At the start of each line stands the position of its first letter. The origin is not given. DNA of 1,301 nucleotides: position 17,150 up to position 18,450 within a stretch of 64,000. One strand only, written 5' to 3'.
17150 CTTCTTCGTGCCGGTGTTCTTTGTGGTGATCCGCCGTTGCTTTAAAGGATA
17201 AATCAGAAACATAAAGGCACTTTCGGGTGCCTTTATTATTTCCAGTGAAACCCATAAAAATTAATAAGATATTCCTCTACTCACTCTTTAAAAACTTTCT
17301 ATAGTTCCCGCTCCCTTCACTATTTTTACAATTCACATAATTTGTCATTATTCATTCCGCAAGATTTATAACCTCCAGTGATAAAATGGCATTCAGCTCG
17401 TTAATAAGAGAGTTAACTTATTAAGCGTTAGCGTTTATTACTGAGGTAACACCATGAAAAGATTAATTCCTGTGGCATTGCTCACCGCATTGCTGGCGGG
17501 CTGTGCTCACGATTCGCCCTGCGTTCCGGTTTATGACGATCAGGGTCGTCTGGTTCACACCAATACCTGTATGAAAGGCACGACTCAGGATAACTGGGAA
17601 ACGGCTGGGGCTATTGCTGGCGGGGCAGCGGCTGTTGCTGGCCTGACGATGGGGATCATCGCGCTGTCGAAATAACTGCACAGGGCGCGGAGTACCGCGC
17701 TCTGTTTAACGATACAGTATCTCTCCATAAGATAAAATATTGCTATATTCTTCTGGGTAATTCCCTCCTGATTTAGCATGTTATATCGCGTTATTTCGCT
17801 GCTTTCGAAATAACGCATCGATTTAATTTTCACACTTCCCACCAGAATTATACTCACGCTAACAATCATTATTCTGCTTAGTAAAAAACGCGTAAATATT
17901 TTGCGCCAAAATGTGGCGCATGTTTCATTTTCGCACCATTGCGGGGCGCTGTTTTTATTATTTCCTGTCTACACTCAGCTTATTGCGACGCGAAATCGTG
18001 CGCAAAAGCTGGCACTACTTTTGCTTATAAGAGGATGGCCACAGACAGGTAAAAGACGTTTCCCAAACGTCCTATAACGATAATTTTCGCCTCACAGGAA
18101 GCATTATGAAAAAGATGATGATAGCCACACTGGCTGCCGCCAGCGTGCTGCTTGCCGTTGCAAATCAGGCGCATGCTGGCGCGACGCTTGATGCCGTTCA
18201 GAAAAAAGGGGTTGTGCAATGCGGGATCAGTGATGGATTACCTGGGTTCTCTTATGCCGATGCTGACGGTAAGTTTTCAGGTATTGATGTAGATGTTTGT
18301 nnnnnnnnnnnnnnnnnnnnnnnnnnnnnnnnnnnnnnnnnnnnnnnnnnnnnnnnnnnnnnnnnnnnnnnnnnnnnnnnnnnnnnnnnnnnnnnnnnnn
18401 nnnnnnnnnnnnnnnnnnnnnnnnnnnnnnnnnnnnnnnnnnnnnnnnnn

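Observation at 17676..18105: Two near-perfect palindromes upstream of the uncharacterised yhdWXYZ transporter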

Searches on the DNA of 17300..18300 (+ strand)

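Call 5: search_dna_similar(query=window:17300-18300:+, collection=ecoli_genomes, mode=near, max_rows=12, rows=spread)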
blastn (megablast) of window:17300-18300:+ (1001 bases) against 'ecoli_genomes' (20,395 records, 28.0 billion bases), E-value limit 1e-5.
Records with a match: 5401; places in all: 5419; records where one place covers at least 80% of the query: 5336.
Genomes with a match: 5401 of 5426; with a place that covers at least 80% of the query: 5336. Places per genome that has any: lowest 1, median 1, highest 2. On chromosomes: 5418 places; on plasmids: 1.
Best place of each record, by identity: >=99% 31; 95-99% 5370.
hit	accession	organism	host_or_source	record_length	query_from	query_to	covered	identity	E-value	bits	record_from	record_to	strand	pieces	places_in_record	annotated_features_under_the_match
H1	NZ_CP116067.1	Escherichia coli strain DETEC-S792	ICU staff rectal swab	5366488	1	1001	100%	99.9%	0e+0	1844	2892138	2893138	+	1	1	membrane protein | amino acid ABC transporter substrate-binding protein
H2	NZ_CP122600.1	Escherichia coli strain ETEC6333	Sus scrofa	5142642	1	1001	100%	98.4%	0e+0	1760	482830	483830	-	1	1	membrane protein | amino acid ABC transporter substrate-binding protein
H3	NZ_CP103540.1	Escherichia coli strain 5264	Homo sapiens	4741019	1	1001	100%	98.1%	0e+0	1744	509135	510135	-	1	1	putative periplasmic lipoprotein | amino acid ABC transporter substrate-binding protein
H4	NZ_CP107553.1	Escherichia coli strain MG1655_insertion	laboratory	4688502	1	1001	100%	98.1%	0e+0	1742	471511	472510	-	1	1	membrane protein | amino acid ABC transporter substrate-binding protein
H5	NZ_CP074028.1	Escherichia coli strain PK13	Pig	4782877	1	1001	100%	98.0%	0e+0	1738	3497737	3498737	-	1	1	putative periplasmic lipoprotein | amino acid ABC transporter substrate-binding protein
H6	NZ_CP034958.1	Escherichia coli strain SCEC020026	Homo sapiens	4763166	1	1001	100%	97.9%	0e+0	1733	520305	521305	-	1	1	membrane protein | amino acid ABC transporter substrate-binding protein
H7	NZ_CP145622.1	Escherichia coli strain S1-ESP-02-A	Homo sapiens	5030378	1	1001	100%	97.9%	0e+0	1733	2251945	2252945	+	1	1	membrane protein | amino acid ABC transporter substrate-binding protein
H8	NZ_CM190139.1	Escherichia coli strain 22272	Homo sapiens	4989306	1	1001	100%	97.9%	0e+0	1733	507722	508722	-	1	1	putative periplasmic lipoprotein | amino acid ABC transporter substrate-binding protein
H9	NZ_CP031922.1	Escherichia coli O26:H11 strain FWSEC0001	Homo sapiens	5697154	1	1001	100%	97.7%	0e+0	1722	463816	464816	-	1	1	membrane protein | amino acid ABC transporter substrate-binding protein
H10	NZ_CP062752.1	Escherichia coli O157:H7 strain Z910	Bovine Faeces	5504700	1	1001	100%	97.5%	0e+0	1711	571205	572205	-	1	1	membrane protein | amino acid ABC transporter substrate-binding protein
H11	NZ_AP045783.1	Escherichia coli strain 23CRST024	Homo sapiens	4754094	1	1001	100%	97.3%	0e+0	1700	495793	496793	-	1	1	putative periplasmic lipoprotein | amino acid ABC transporter substrate-binding protein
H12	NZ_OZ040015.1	Escherichia coli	-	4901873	921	1001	8%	100.0%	1e-32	150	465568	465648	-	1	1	amino acid ABC transporter substrate-binding protein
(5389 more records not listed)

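Call 12: search_dna_similar(query=window:17775-17830:+, collection=ecoli_genomes, mode=distant, max_rows=10, max_evalue=10, rows=spread)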
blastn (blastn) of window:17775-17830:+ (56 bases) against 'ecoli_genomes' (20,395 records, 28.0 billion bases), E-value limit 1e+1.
Records with a match: 5355; places in all: 5356; records where one place covers at least 80% of the query: 5355.
Genomes with a match: 5355 of 5426; with a place that covers at least 80% of the query: 5355. Places per genome that has any: lowest 1, median 1, highest 2. On chromosomes: 5355 places; on plasmids: 1.
Best place of each record, by identity: >=99% 28; 95-99% 3890; 90-95% 1437.
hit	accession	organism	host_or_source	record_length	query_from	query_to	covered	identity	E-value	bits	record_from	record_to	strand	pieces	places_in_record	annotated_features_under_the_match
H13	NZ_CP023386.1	Escherichia coli strain 1190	canine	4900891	1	56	100%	100.0%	1e-19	102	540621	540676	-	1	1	none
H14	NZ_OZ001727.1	Escherichia coli strain HET6 MIAE 10510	water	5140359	1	56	100%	98.2%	5e-18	98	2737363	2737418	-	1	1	none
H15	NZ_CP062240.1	Escherichia coli strain AML001_ev02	not applicable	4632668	1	56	100%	96.4%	6e-17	93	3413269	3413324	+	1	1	none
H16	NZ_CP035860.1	Escherichia coli strain TD225-C4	Homo sapiens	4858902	1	56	100%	96.4%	6e-17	93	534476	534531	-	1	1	none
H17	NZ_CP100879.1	Escherichia coli strain ET915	sediment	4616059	1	56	100%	96.4%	6e-17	93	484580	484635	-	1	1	none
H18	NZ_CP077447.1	Escherichia coli O111:H8 strain SF26 102-1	cattle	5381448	1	56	100%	96.4%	6e-17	93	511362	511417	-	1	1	none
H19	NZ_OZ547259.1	Escherichia coli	Homo sapiens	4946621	1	56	100%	96.4%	6e-17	93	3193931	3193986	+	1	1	none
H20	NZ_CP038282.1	Escherichia coli O157:H7 strain F8492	beef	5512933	1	56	100%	94.6%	3e-15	89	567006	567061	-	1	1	none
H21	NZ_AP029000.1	Escherichia coli strain GU2018_CL13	Homo sapiens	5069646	1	56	100%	94.6%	3e-15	89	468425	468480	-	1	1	none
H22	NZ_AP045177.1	Escherichia coli strain JNEC-KY180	Homo sapiens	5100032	1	52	93%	98.1%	7e-16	91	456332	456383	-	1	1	none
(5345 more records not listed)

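Call 13: get_annotated_region(hit=H4, flank=1500)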
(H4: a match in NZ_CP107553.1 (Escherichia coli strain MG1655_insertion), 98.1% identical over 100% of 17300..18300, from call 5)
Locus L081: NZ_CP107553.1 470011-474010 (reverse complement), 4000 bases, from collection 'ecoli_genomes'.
description: Escherichia coli strain MG1655_insertion chromosome, complete genome
organism: Escherichia coli strain MG1655_insertion (NCBI taxid 562)
replicon: chromosome; assembly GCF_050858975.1
host: -; source: laboratory; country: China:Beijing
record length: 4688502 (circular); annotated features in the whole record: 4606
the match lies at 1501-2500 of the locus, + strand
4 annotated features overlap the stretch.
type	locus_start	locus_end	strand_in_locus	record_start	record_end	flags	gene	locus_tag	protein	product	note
CDS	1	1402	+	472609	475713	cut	acrF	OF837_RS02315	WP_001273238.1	multidrug efflux RND transporter permease subunit AcrF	-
CDS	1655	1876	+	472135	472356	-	-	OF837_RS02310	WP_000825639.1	membrane protein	-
CDS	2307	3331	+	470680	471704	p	-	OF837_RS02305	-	amino acid ABC transporter substrate-binding protein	frameshifted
CDS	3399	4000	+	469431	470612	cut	yhdX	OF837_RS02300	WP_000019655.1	amino acid ABC transporter permease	-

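Call 14: get_annotated_region(hit=H10, flank=200)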
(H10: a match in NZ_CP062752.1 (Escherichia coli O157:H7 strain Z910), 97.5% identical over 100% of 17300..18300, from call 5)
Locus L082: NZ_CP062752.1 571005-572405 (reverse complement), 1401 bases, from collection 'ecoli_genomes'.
description: Escherichia coli O157:H7 strain Z910 chromosome, complete genome
organism: Escherichia coli O157:H7 strain Z910 (NCBI taxid 83334)
replicon: chromosome; assembly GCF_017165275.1
host: -; source: Bovine Faeces; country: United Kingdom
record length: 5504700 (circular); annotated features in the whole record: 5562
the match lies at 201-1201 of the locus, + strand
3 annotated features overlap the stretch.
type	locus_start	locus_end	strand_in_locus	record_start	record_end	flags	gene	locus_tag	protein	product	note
CDS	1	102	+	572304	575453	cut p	acrF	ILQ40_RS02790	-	multidrug efflux RND transporter permease subunit AcrF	internal stop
CDS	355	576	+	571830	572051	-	-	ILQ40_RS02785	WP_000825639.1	membrane protein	-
CDS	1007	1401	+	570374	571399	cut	-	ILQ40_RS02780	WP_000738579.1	amino acid ABC transporter substrate-binding protein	-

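Call 15: get_annotated_region(hit=H2, flank=200)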
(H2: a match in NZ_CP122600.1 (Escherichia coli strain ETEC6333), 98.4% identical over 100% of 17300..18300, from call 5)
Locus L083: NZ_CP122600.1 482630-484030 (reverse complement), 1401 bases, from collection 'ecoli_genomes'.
description: Escherichia coli strain ETEC6333 chromosome, complete genome
organism: Escherichia coli strain ETEC6333 (NCBI taxid 562)
replicon: chromosome; assembly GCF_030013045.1
host: Sus scrofa; source: feces; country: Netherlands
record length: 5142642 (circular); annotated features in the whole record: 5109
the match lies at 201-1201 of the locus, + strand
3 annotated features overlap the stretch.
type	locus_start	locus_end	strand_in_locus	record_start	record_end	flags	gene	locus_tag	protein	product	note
CDS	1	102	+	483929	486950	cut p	acrF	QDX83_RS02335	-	multidrug efflux RND transporter permease subunit AcrF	frameshifted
CDS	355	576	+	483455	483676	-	-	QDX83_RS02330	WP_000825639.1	membrane protein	-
CDS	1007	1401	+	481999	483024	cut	-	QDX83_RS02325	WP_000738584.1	amino acid ABC transporter substrate-binding protein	-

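Call 16: get_annotated_region(hit=H11, flank=200)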
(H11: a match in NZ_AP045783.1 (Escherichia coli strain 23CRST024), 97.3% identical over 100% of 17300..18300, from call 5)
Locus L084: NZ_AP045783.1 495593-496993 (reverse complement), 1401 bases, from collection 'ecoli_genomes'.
description: Escherichia coli strain 23CRST024 chromosome, complete genome
organism: Escherichia coli strain 23CRST024 (NCBI taxid 562)
replicon: chromosome; assembly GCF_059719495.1
host: Homo sapiens; source: feces; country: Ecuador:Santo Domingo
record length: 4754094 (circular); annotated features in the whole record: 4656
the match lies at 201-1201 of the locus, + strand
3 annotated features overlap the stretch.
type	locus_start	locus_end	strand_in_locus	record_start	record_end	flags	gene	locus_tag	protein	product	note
CDS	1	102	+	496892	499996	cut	acrF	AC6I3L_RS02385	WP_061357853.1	multidrug efflux RND transporter permease subunit AcrF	-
CDS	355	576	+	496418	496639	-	-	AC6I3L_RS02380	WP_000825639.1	putative periplasmic lipoprotein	-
CDS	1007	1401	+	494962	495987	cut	-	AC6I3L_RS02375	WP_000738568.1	amino acid ABC transporter substrate-binding protein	-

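Call 29: search_dna_similar(query=window:17788-17817:+, collection=ecoli_genomes, mode=distant, max_evalue=10, max_rows=12, rows=spread)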
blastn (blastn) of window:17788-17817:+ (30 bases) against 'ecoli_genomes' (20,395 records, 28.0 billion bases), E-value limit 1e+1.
Records with a match: 5355; places in all: 5356; records where one place covers at least 80% of the query: 5355.
Genomes with a match: 5355 of 5426; with a place that covers at least 80% of the query: 5355. Places per genome that has any: lowest 1, median 1, highest 2. On chromosomes: 5355 places; on plasmids: 1.
Best place of each record, by identity: >=99% 5242; 95-99% 113.
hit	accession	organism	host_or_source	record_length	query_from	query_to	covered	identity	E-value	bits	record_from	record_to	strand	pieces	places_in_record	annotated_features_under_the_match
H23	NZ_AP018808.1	Escherichia coli strain E2865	Bos taurus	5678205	1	30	100%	100.0%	2e-6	55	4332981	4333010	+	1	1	none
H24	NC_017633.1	Escherichia coli ETEC H10407 strain ETEC H10407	-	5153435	1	30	100%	100.0%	2e-6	55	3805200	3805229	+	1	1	none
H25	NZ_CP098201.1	Escherichia coli strain Z0117EC0056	Canis lupus familiaris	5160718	1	30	100%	100.0%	2e-6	55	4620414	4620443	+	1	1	none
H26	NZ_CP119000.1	Escherichia coli strain CE0026f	Bos taurus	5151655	1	30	100%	100.0%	2e-6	55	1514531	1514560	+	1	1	none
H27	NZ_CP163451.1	Escherichia coli strain M2021-10044802/2-E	cattle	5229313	1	30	100%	100.0%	2e-6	55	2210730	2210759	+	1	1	none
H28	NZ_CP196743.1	Escherichia coli strain FXCREC004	Homo sapiens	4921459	1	30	100%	100.0%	2e-6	55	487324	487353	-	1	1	none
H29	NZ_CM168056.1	Escherichia coli strain MC4100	MHBCA broth culture without antibiotic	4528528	1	30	100%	100.0%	2e-6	55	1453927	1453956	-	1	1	none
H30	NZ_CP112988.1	Escherichia coli strain E-93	missing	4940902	1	30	100%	100.0%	2e-6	55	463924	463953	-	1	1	none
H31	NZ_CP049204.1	Escherichia coli strain PapM-32-1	Papio papio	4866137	1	30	100%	96.7%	8e-5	51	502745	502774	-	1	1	none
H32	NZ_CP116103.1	Escherichia coli strain DETEC-P836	ICU patient rectal swab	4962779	2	30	97%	100.0%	6e-6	54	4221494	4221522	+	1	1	none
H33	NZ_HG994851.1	Escherichia coli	Homo sapiens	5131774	2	30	97%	100.0%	6e-6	54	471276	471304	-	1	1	none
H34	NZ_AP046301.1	Escherichia coli O157:H7 strain RIMD 0509939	Homo sapiens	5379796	3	30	93%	100.0%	2e-5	52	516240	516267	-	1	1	none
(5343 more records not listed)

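Call 44: search_rna_families(source=window, start=17300, end=18300, threshold=evalue, max_evalue=10)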
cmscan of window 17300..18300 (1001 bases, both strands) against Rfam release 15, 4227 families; matches with E-value up to 10: 2.
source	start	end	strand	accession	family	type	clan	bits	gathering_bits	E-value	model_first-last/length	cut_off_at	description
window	18106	18170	-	RF00236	ctRNA_pGA1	Gene; antisense;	-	15.2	45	4.3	1-79/79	no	ctRNA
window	17780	17811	-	RF01335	CRISPR-DR22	Gene; CRISPR;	-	14.7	50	5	1-36/36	no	CRISPR RNA direct repeat element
